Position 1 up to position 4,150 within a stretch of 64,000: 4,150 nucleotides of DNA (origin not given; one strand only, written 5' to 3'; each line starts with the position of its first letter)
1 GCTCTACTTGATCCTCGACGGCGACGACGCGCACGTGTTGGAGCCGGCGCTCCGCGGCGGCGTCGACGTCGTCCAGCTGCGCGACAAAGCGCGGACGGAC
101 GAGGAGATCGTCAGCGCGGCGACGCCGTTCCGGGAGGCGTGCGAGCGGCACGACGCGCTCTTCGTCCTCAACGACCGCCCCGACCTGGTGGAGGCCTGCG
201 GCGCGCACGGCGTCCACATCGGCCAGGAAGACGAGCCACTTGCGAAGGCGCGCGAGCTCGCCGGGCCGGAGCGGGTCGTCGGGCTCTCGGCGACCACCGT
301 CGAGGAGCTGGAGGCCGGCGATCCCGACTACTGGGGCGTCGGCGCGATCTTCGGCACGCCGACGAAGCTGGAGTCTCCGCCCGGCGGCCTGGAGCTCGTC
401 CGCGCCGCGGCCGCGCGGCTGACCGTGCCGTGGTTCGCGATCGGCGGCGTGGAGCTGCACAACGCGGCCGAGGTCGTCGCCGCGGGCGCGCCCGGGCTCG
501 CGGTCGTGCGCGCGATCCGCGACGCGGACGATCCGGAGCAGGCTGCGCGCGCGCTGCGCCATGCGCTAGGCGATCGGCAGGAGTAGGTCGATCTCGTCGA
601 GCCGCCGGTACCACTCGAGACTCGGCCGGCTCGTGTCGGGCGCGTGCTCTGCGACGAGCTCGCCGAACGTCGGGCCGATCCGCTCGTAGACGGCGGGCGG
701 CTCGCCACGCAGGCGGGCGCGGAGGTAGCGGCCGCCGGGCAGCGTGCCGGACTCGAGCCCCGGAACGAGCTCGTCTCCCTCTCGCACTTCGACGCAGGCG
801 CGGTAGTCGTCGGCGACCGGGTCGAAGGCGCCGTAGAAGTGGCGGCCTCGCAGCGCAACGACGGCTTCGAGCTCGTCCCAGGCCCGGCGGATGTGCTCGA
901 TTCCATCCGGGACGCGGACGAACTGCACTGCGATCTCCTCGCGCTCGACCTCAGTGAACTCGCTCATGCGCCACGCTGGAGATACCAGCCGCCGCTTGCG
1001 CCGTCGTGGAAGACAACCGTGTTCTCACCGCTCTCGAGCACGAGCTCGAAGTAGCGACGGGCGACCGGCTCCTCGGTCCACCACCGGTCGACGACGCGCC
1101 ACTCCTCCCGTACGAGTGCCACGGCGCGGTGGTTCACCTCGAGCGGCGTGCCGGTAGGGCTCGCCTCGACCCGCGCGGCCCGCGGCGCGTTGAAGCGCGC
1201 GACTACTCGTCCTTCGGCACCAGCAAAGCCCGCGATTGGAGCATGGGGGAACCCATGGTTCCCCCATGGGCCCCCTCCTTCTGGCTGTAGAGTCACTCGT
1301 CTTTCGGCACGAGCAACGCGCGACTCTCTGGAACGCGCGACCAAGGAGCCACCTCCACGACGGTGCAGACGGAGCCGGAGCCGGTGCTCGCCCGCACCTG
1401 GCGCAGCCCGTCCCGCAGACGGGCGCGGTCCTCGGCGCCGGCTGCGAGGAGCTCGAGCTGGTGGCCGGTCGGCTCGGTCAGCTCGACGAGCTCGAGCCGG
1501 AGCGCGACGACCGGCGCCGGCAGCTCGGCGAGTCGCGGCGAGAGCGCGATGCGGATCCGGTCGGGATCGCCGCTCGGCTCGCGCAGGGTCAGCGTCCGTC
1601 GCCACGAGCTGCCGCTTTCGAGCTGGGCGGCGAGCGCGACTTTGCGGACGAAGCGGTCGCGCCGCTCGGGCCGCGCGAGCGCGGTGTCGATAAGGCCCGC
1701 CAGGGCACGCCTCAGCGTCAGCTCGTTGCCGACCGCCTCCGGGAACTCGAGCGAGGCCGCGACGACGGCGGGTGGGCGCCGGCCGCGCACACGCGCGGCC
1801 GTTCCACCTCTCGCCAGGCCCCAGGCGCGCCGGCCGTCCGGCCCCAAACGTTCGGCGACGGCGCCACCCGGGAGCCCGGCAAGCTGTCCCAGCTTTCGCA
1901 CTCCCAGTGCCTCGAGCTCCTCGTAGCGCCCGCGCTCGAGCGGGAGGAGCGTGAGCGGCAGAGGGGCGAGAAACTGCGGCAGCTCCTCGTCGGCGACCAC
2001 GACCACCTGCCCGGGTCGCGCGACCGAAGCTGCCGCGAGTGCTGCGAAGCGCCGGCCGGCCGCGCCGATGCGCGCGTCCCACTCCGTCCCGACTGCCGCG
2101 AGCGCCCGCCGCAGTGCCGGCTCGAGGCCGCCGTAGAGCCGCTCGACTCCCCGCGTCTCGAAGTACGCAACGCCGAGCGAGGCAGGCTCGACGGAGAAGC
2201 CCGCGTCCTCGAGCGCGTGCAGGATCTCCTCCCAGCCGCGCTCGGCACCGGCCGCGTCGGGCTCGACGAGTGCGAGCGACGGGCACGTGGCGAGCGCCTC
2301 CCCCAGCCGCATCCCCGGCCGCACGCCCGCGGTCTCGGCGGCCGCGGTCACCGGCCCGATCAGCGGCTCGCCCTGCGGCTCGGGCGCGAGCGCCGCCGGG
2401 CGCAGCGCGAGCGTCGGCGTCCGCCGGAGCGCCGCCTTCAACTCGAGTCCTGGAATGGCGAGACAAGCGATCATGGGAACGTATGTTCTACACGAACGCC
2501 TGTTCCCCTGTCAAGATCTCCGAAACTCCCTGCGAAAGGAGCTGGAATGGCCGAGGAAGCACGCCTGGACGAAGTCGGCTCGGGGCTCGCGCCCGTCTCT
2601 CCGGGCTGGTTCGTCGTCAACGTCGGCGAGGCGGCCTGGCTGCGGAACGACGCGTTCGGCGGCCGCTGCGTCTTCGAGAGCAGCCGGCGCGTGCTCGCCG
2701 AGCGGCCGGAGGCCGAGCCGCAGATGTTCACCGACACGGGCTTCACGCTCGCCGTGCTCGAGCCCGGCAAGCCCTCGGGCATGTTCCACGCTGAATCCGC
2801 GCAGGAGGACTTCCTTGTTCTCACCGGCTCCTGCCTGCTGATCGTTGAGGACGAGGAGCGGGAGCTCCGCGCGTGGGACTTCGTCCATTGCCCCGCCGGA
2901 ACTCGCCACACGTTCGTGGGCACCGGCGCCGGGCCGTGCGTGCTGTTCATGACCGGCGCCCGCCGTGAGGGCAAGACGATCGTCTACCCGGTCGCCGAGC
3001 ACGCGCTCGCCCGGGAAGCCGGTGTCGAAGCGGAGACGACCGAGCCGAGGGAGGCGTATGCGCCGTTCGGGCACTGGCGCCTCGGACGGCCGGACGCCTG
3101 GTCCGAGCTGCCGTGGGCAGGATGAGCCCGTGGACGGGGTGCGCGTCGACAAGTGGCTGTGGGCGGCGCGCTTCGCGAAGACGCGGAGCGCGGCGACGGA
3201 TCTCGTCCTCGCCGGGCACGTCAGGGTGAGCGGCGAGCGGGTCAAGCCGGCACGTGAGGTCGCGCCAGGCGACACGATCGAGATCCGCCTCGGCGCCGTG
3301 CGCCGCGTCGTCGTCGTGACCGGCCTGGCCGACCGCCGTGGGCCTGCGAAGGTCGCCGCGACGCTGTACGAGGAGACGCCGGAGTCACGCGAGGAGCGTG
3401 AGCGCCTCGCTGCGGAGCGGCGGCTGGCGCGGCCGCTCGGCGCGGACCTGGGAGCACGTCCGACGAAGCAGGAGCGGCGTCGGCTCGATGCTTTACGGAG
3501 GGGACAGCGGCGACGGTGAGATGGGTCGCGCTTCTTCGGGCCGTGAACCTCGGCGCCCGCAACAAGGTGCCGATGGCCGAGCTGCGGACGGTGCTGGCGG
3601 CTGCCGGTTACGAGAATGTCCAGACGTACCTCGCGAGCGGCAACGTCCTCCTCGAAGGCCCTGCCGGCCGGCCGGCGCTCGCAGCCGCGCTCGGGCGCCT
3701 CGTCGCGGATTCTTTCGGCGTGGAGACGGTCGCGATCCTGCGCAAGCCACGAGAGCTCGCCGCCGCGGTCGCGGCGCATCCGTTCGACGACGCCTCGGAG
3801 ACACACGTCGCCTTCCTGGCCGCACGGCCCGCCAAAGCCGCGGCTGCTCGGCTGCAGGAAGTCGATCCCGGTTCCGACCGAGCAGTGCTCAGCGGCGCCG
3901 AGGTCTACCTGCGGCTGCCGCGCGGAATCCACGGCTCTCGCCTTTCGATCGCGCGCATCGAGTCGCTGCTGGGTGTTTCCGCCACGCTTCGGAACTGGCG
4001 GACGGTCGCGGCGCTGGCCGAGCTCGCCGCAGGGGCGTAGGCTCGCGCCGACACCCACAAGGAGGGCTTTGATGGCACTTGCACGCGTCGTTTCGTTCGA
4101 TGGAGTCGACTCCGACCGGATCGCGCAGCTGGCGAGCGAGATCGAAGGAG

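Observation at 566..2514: Promoter with two LexA boxes drives an unusual operon: imuB-like, DUF6504-like and GyrI-like genes, without imuA or dnaE2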

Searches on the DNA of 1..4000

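Call 87: search_rna_families(source=window, start=1, end=4000, threshold=evalue, max_evalue=1)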
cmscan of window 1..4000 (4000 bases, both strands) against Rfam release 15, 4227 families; matches with E-value up to 1: 1.
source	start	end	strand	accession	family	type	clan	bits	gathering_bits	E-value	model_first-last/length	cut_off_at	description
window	1236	1275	-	RF01835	HIV_FS2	Cis-reg; frameshift_element;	-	21.1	44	0.5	1-45/45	no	ribosomal frameshift site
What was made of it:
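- Tried and rejected: *The palindrome as a known RNA element.* The only Rfam match is a sub-threshold chance hit to HIV_FS2 (E 0.5; call 87).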

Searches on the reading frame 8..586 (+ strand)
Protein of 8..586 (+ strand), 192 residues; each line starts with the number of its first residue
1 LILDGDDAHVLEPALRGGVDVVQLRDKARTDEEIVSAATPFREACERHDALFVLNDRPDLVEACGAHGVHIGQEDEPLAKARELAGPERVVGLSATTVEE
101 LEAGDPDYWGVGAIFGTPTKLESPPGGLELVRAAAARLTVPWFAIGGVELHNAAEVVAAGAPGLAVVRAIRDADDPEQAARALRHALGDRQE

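Call 6: search_protein_families(library=pfam, proteins=[window:8-586:+], max_evalue=0.1)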
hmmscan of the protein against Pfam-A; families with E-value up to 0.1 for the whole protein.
window:8-586:+ (192 aa): 2 families
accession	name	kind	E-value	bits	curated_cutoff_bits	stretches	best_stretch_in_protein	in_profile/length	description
PF02581.23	TMP-TENI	-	4.1e-52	176.6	27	1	6-170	13-180/180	Thiamine monophosphate synthase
PF10756.15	bPH_6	-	0.00071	20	22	1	125-185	8-69/73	Bacterial PH domain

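Call 7: search_protein_families(library=ncbifam, proteins=[window:8-586:+], max_evalue=0.1)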
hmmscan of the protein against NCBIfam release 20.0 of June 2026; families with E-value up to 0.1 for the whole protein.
window:8-586:+ (192 aa): 21 families
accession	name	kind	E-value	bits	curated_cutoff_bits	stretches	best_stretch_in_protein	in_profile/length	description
NF002727.0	PRK02615.1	equivalog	2.4e-57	194.3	335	1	9-189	163-346/349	thiamine phosphate synthase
TIGR00693.1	thiE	equivalog_domain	5.8e-54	182.4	145.1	1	8-183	17-197/197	thiamine phosphate synthase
NF007070.0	PRK09517.1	equivalog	1.2e-34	119.8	761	1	8-187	22-214/755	multifunctional thiamine-phosphate pyrophosphorylase/synthase/phosphomethylpyrimidine kinase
NF000736.0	PRK00043.2-3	equivalog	3.8e-32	111.4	227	1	14-183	23-201/207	thiamine phosphate synthase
NF000740.0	PRK00043.3-4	equivalog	1.8e-23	83.1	202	1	11-185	25-212/218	thiamine phosphate synthase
NF000741.0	PRK00043.3-5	equivalog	3.1e-23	82.6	350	1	16-183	30-210/217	thiamine phosphate synthase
NF002904.0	PRK03512.1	equivalog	8.7e-23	80.9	231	1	11-189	25-208/211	thiamine phosphate synthase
NF000734.0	PRK00043.1-5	equivalog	5.3e-21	75.2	252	1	6-181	11-191/201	thiamine phosphate synthase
NF005819.0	PRK07695.1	equivalog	1.3e-20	74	251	1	17-189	26-199/205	thiazole tautomerase TenI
NF008933.0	PRK12290.1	equivalog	1.3e-19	70.4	516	1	6-180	218-405/438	thiamine phosphate synthase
NF000738.0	PRK00043.3-1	equivalog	4.6e-19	68.9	445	1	9-182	24-210/221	thiamine phosphate synthase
NF006530.0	PRK08999.1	equivalog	2.7e-18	66.1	245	1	9-171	149-313/315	Nudix family hydrolase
NF005080.0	PRK06512.1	equivalog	6.8e-10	39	218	1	7-180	28-206/222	thiamine phosphate synthase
NF005442.0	PRK07028.1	equivalog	0.00024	19.8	593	1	128-189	151-212/430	bifunctional hexulose-6-phosphate synthase/ribonuclease regulator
NF010386.0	PRK13813.1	equivalog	0.013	15.1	208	1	152-187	178-213/216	orotidine 5'-phosphate decarboxylase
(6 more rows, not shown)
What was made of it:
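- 8..586 (+): thiE (thiamine-phosphate synthase), convergent with the operon and overlapping its end. Its 5' end runs off the window. In relatives this gene separates the operon from dnaE2. Pfam TMP-TENI and NCBIfam thiE (calls 6, 7).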
